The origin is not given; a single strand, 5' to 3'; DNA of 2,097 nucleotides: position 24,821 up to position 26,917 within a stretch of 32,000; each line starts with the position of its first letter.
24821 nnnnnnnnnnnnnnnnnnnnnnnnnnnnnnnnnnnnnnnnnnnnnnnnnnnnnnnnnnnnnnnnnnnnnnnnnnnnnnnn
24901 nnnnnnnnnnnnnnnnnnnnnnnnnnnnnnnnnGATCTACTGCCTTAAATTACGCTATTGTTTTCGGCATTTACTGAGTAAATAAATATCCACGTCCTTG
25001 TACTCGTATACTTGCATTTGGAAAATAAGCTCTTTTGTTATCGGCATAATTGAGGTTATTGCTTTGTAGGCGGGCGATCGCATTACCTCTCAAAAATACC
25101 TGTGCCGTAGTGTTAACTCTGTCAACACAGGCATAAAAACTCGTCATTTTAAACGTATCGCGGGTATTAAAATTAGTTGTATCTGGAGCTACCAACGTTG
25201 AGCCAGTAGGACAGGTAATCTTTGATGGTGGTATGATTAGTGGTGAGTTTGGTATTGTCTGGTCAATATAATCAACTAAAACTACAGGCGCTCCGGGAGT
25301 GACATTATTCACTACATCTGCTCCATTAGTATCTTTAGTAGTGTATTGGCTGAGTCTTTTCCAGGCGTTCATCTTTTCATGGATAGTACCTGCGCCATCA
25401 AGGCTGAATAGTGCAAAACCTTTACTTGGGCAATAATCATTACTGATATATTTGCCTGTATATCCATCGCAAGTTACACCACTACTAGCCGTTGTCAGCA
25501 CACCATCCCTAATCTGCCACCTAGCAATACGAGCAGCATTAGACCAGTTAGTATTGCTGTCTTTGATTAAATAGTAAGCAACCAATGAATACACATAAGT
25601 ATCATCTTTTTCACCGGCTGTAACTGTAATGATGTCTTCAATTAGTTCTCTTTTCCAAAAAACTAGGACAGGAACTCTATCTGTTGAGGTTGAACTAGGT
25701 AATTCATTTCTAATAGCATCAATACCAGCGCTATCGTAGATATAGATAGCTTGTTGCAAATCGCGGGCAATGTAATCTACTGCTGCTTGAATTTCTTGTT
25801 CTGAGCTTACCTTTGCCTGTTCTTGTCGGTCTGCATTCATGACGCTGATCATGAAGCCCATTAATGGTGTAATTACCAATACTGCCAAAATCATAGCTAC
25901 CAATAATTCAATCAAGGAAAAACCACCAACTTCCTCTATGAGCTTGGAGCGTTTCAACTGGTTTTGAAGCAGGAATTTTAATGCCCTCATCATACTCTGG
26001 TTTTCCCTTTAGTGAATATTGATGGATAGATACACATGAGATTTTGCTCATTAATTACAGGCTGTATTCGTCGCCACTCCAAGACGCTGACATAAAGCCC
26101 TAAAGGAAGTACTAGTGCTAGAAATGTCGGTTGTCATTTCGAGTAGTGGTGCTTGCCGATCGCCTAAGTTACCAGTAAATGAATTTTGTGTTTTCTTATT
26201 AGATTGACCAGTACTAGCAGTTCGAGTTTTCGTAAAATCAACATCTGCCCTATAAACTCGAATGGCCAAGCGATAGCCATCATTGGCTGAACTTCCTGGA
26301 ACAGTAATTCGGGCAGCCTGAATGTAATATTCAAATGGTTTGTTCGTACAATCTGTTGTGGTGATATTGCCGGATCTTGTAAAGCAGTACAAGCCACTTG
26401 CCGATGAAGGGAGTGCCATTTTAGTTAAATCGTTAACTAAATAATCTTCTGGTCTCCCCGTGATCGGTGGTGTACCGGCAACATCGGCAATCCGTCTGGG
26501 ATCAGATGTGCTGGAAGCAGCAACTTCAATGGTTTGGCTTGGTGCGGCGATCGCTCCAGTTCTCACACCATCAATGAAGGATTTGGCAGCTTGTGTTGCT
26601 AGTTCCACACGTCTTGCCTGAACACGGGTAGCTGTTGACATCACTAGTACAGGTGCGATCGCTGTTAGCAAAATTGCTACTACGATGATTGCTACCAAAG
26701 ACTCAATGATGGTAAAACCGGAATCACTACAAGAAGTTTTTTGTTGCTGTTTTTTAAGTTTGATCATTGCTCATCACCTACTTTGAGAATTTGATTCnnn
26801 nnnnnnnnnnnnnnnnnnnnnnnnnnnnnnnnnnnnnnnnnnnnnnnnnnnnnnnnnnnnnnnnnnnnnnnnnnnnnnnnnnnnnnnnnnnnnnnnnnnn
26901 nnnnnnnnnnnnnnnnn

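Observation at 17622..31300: Eleven co-directional genes (giant pilin-like protein, four pseudopilins, five transferases, coiled-coil membrane protein): an hps-type polysaccharide secretion locus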

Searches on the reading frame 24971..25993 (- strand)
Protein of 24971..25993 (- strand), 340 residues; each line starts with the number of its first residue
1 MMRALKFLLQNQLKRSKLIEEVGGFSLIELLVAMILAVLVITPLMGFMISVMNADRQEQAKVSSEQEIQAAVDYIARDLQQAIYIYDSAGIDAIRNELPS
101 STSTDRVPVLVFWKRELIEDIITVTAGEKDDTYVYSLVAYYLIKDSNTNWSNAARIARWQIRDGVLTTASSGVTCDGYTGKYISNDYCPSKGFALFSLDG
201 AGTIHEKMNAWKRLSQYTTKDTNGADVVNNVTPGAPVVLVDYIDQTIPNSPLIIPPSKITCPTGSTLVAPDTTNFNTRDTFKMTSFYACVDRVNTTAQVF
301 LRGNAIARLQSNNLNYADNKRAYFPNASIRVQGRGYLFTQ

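Call 4: search_protein_families(library=ncbifam, proteins=[window:24971-25993:-], max_evalue=0.01)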
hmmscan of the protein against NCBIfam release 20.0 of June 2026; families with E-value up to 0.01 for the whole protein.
window:24971-25993:- (340 aa): 7 families
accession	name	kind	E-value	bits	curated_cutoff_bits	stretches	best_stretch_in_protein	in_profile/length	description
NF038304.1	EPS_HpsC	equivalog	2.7e-133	444.4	200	1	4-337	2-318/318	hormogonium polysaccharide secretion pseudopilin HpsC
NF007848.0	PRK10557.1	equivalog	3.9e-06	26.3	120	1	21-88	9-76/192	prepilin peptidase-dependent protein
TIGR02599.1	TIGR02599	subfamily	6.6e-06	25.6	256.5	1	24-83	1-60/361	Verru_Chthon cassette protein C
NF007660.0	PRK10332.1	equivalog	1.9e-05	25.1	86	1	19-54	5-40/107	prepilin-type N-terminal cleavage/methylation domain-containing protein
TIGR01711.1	gspJ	equivalog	0.00047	20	64.85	1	23-83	1-61/192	type II secretion system minor pseudopilin GspJ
NF041013.1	T4P_ComGE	equivalog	0.00066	19.7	49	1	22-72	3-53/83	competence type IV pilus minor pilin ComGE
NF041002.1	pilin_ComGF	equivalog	0.0011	19.2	80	1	24-83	3-60/139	competence type IV pilus minor pilin ComGF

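Call 5: search_protein_families(library=pfam, proteins=[window:24971-25993:-], max_evalue=0.01)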
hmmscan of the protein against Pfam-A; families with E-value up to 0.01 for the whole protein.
window:24971-25993:- (340 aa): 1 family
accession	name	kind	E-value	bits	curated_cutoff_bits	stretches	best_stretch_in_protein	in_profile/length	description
PF07963.17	N_methyl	-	0.0036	17.3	21.2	1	24-44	6-26/27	Prokaryotic N-terminal methylation motif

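Call 38: search_solved_structures(query=window:24971-25993:-, max_evalue=1)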
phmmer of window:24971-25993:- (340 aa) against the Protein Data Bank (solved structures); distinct sequences matched with E-value up to 1: 0.

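Call 73: search_solved_structures(query=A5, max_evalue=1)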
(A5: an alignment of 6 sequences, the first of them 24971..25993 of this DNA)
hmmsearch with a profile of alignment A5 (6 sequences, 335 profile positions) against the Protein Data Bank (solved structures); distinct sequences matched with E-value up to 1: 7.
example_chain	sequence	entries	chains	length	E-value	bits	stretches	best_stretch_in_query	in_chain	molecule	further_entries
2riw_A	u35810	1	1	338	0.1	14.8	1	211-302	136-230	Thyroxine-binding globulin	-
2riv_A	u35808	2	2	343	0.1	14.8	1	211-302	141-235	Thyroxine-binding globulin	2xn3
2xn5_A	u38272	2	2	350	0.11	14.7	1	211-302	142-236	THYROXINE-BINDING GLOBULIN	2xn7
4yia_A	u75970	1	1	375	0.12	14.6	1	211-302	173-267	Thyroxine-binding globulin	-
2ceo_A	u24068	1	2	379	0.13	14.5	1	211-302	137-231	THYROXINE-BINDING GLOBULIN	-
4x30_A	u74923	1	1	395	0.14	14.4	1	211-302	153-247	Thyroxine-binding globulin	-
2xn6_A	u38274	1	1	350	0.15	14.3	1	211-302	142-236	THYROXINE-BINDING GLOBULIN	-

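Call 77: find_homologous_proteins(query=window:24971-25993:-, max_evalue=0.00001)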
Query window:24971-25993:- (340 aa): 2616 proteins with E <= 0.00001 among 5203 candidates; the best 120 are listed.
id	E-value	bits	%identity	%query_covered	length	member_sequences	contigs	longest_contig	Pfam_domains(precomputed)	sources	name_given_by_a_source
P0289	2.5e-223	758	100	100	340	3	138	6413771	-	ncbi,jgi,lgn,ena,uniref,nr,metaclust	ncbi:hormogonium polysaccharide secretion pseudopilin HpsC [Anabaena sp. FACHB-709]|uniref:Prepilin-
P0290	4.2e-178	609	82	100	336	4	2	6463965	-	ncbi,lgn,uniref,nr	ncbi:unknown protein [Nostoc sp. NIES-3756]|uniref:hormogonium polysaccharide secretion pseudopilin 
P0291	9.4e-176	601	81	100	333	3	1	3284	-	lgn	-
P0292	1.8e-175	600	81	100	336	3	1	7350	-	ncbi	ncbi:hormogonium polysaccharide secretion pseudopilin HpsC [Nostoc sp. NIES-2111]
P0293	9.3e-173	591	82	100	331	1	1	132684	-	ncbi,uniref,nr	ncbi:hormogonium polysaccharide secretion pseudopilin HpsC [Anabaena subtropica]|uniref:Prepilin-typ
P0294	2.3e-161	554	75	100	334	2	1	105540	PF07963.18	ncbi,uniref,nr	ncbi:hormogonium polysaccharide secretion pseudopilin HpsC [Anabaena sp. 4-3]|uniref:hormogonium pol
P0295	6.6e-161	553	75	100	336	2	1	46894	-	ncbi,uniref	ncbi:hormogonium polysaccharide secretion pseudopilin HpsC [Anabaena sp. CCY 9402-a]|uniref:hormogon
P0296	3.6e-160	550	74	100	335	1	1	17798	-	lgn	-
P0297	1.3e-159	548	74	100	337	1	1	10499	PF07963.18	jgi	jgi:prepilin-type N-terminal cleavage/methylation domain-containing protein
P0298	2.3e-159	547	74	100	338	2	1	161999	PF07963.18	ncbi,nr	ncbi:prepilin-type N-terminal cleavage/methylation domain-containing protein [Anabaena minutissima F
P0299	3.3e-159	547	73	100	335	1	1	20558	PF07963.18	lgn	-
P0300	1.2e-156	539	71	100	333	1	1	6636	-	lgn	-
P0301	2.4e-156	538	73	100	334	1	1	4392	-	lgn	-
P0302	8.3e-153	526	72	100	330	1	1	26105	-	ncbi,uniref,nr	ncbi:prepilin-type N-terminal cleavage/methylation domain-containing protein [Nostocaceae cyanobacte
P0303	2.3e-152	524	71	100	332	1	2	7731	-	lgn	-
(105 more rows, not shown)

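Call 84: predict_structure(alignment_id=A8)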
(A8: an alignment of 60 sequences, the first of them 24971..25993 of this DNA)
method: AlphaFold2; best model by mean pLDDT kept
length: 340 residues; sequences in the alignment: 60
mean_pLDDT: 85.7   pTM: 0.80
mean pLDDT of the five models: 85.7, 84.8, 83.4, 83.4, 82.0
residues with pLDDT >= 90: 168; 70-90: 137; 50-70: 26; < 50: 9
segments of 3 or more residues with pLDDT < 50: 17-19, 338-340
pLDDT, mean of each block of 10 residues (from residue 1): 59 53 72 92 91 90 94 95 91 91 91 92 82 93 84 90 89 89 92 85 87 92 95 91 86 81 80 82 91 89 90 82 92 62
secondary structure, 60 per line:
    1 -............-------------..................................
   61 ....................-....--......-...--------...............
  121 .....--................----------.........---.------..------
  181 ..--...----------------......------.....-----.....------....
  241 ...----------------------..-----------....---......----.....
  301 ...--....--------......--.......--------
elements in order: H2-13 H27-80 E82-85 H88-93 E106-125 E128-143 E154-162 H204-209 E216-220 E226-230 E237-243 H279-282 E286-291 E296-303 H306-309 H318-323 E326-332

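Call 86: fold_search(model_id=the predicted structure, library=pdb)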
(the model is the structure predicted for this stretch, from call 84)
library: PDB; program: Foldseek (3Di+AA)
matches with E <= 10: 360; with E <= 0.001: 0
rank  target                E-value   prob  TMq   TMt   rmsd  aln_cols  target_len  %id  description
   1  8hah_K                6.0e-01  0.09  0.12  0.09   7.1       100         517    9  Cryo-EM structure of the p300 catalytic core bound to the H4K12acK16ac nucleosome, class 2 (3.9 angstrom resolution) (released 2023-05-17)
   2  3i0y_A                6.0e-01  0.02  0.09  0.15  12.9       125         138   10  Crystal structure of a putative polyketide cyclase (xcc0381) from xanthomonas campestris pv. campestris at 1.50 A reso (released 2009-07-21)
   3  8ham_K                7.6e-01  0.07  0.11  0.08   8.1       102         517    8  Cryo-EM structure of the CBP catalytic core bound to the H4K12acK16ac nucleosome, class 2 (released 2023-05-17)
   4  8abu_B                8.1e-01  0.04  0.11  0.13  19.9       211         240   13  Crystal structure of NaLdpA mutant H97Q in complex with erythro-DGPD (released 2023-02-01)
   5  3ex9                  8.1e-01  0.03  0.10  0.17  17.5       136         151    8  Crystal structure of PhzA/B from Burkholderia cepacia R18194 crystallized in C2221 (released 2008-12-30)
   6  3i0y_D                8.6e-01  0.02  0.09  0.15  13.8       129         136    8  Crystal structure of a putative polyketide cyclase (xcc0381) from xanthomonas campestris pv. campestris at 1.50 A reso (released 2009-07-21)
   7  8hal_K                9.1e-01  0.09  0.13  0.09   6.8        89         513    9  Cryo-EM structure of the CBP catalytic core bound to the H4K12acK16ac nucleosome, class 1 (released 2023-05-17)
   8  5g23_D                9.1e-01  0.08  0.19  0.29  13.8       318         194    9  Type IV-like pilin TTHA1219 from Thermus thermophilus (released 2016-09-14)
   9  8hag_K                9.1e-01  0.08  0.12  0.09   7.3       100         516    6  Cryo-EM structure of the p300 catalytic core bound to the H4K12acK16ac nucleosome, class 1 (3.2 angstrom resolution) (released 2023-05-17)
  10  3jun_B                9.1e-01  0.03  0.10  0.16  16.8       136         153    9  Crystal Structure of PhzA/B from Burkholderia cepacia R18194 in simultaneous complex with racemic 5-bromo-2-(piperidin (released 2009-09-29)
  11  9i3u_A                9.7e-01  0.04  0.13  0.14  17.8       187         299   14  Cryo-EM structure of the AGR2 dimer in complex with the monomeric IRE1beta luminal domain (released 2025-10-22)
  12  6shc                  1.0e+00  0.05  0.12  0.14  13.3       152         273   18  Crystal structure of human IRE1 luminal domain Q105C (released 2020-01-08)
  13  3juq_B                1.0e+00  0.03  0.10  0.16  16.8       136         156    9  Crystal Structure of PhzA/B from Burkholderia cepacia R18194 cocrystallized with 2 mM racemic 5-bromo-2-(piperidin-3-y (released 2009-09-29)
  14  8han_K                1.1e+00  0.06  0.12  0.09   6.7        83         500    6  Cryo-EM structure of the CBP catalytic core bound to the H4K12acK16ac nucleosome, class 3 (released 2023-05-17)
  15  8gtf_M                1.1e+00  0.03  0.08  0.21  14.6       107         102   13  Cryo-EM model of the marine siphophage vB_DshS-R4C stopper-terminator complex (released 2023-07-12)
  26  3cfi_B                1.5e+00  0.06  0.15  0.28  17.5       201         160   10  Nanobody-aided structure determination of the EPSI:EPSJ pseudopilin heterdimer from Vibrio Vulnificus (released 2009-01-13)
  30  3cfi_H                1.7e+00  0.06  0.17  0.31  17.6       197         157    8  Nanobody-aided structure determination of the EPSI:EPSJ pseudopilin heterdimer from Vibrio Vulnificus (released 2009-01-13)
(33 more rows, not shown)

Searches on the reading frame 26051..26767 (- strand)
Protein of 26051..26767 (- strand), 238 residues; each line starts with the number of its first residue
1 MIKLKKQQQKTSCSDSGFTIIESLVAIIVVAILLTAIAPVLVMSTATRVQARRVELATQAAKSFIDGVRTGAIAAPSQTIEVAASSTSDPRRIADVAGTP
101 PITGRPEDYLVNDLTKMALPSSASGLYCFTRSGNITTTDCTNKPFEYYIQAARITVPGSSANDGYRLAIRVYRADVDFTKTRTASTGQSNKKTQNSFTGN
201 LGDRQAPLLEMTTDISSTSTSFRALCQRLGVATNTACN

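Call 4: search_protein_families(library=ncbifam, proteins=[window:26051-26767:-], max_evalue=0.01)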
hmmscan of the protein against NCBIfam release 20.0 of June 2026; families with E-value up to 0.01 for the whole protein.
window:26051-26767:- (238 aa): 9 families
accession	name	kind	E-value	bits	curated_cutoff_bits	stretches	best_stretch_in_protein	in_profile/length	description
NF038303.1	EPS_HpsB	equivalog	6.4e-80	268.1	150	1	14-230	1-211/211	hormogonium polysaccharide secretion pseudopilin HpsB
TIGR02523.1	type_IV_pilV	equivalog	4e-07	30.6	52.2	1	16-79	2-65/139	type IV pilus modification protein PilV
TIGR02532.1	IV_pilin_GFxxxE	domain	5e-05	23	16.3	1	16-37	2-23/24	prepilin-type N-terminal cleavage/methylation domain-containing protein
NF038304.1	EPS_HpsC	equivalog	5.2e-05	23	200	1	2-65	7-73/318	hormogonium polysaccharide secretion pseudopilin HpsC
TIGR01710.1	typeII_sec_gspG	equivalog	9e-05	22.5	88.85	1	16-84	1-68/134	type II secretion system major pseudopilin GspG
NF041013.1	T4P_ComGE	equivalog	0.002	18.2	49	1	17-62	5-50/83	competence type IV pilus minor pilin ComGE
NF040999.1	pilin_ComGC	equivalog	0.0032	17.6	75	1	16-44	2-30/84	competence type IV pilus major pilin ComGC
TIGR02599.1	TIGR02599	subfamily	0.0046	16.2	256.5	1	17-61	1-45/361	Verru_Chthon cassette protein C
NF041002.1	pilin_ComGF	equivalog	0.0059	16.8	80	0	16-49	2-35/139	competence type IV pilus minor pilin ComGF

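Call 5: search_protein_families(library=pfam, proteins=[window:26051-26767:-], max_evalue=0.01)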
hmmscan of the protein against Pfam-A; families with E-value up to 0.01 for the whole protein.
window:26051-26767:- (238 aa): 1 family
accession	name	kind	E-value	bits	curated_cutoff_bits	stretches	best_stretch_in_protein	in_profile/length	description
PF07963.17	N_methyl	-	5.8e-05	22.9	21.2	1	16-37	5-26/27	Prokaryotic N-terminal methylation motif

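Call 74: search_solved_structures(query=A6, max_evalue=1)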
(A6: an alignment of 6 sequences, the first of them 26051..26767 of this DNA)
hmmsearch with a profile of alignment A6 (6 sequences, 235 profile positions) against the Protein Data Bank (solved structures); distinct sequences matched with E-value up to 1: 2.
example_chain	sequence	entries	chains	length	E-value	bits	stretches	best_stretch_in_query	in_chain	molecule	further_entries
9lab_B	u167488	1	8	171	0.58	12.9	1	15-42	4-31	MSHA major pilin subunit MshA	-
3r20_A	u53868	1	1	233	0.6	12.8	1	42-106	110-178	Cytidylate kinase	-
